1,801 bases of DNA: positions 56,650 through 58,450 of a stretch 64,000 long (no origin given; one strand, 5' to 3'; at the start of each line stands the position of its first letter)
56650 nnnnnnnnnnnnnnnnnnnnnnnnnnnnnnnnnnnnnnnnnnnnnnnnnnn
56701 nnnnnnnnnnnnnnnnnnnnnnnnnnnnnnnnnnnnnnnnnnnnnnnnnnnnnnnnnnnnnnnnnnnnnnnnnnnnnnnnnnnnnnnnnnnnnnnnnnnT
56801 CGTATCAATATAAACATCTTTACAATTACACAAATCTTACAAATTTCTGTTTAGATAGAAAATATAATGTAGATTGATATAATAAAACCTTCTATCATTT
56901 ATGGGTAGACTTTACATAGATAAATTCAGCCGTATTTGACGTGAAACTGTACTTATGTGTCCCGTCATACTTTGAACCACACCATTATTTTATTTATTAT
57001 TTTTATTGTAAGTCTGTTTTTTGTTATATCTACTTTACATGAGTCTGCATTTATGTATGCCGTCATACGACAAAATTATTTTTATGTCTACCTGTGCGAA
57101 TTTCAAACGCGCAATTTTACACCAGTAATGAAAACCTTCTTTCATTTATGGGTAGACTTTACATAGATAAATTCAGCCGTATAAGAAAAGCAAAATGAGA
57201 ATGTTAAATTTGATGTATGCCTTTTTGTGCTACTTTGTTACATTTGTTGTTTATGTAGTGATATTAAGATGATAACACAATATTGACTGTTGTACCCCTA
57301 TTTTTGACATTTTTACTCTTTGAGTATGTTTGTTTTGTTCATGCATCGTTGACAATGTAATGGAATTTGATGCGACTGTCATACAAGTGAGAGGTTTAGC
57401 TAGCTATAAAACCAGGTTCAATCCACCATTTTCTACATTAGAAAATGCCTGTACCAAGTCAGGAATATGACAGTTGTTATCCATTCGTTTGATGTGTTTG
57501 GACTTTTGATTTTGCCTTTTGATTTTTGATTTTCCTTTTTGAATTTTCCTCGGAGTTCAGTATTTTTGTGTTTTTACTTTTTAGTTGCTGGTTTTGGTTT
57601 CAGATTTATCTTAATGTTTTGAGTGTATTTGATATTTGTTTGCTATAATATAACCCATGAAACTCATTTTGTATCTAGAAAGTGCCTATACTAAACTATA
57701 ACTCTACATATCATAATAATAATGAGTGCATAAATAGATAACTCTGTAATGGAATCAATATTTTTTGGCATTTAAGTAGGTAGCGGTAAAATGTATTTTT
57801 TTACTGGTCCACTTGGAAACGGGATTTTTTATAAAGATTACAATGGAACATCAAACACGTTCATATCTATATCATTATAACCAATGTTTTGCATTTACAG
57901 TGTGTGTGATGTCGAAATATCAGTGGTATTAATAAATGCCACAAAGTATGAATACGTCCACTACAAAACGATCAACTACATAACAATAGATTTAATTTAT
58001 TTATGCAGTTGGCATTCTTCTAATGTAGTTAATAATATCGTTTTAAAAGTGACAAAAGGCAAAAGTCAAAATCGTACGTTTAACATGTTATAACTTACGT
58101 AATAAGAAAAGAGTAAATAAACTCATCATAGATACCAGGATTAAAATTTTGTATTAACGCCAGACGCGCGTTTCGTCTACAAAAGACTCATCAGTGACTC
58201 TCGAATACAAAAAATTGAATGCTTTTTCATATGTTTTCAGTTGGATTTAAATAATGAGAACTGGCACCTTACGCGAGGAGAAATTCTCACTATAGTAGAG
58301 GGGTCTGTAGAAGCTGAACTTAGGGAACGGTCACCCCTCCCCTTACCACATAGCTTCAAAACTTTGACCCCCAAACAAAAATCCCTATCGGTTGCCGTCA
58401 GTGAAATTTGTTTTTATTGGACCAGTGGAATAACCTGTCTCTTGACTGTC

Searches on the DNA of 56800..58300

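Call 46: search_rna_families(source=window, start=56800, end=58300, threshold=evalue, max_evalue=1)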
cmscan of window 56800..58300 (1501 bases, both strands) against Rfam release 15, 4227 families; matches with E-value up to 1: 5.
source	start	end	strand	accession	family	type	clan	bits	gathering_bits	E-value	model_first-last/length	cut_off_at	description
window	58157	58200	-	RF00163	Hammerhead_1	Gene; ribozyme;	CL00010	32.9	34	5.7e-06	1-45/45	no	Hammerhead ribozyme (type I)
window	57054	57199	-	RF02456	Diantho_3_UTR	Cis-reg;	-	21.1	100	0.018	1-205/205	no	Dianthovirus RNA2 3'UTR stem loops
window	57237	57296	+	RF00266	snoZ17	Gene; snRNA; snoRNA; CD-box;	CL00053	21.1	44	0.72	1-71/71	no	Small nucleolar RNA Z17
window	57422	57470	+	RF03160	twister-P1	Gene; ribozyme;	CL00120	18.5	67.2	0.97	9-58/68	no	type-P1 twister ribozyme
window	57829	57920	+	RF02763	IsrM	Gene; sRNA;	-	16.1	376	0.071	122-204/329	no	IsrM sRNA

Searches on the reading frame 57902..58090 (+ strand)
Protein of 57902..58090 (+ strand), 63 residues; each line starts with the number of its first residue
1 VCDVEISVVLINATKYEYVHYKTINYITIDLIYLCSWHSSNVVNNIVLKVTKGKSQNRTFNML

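Call 36: search_protein_families(library=pfam, max_evalue=0.01, proteins=[window:57902-58090:+])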
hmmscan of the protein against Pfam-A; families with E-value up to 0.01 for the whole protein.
seq(63 aa): 0 families
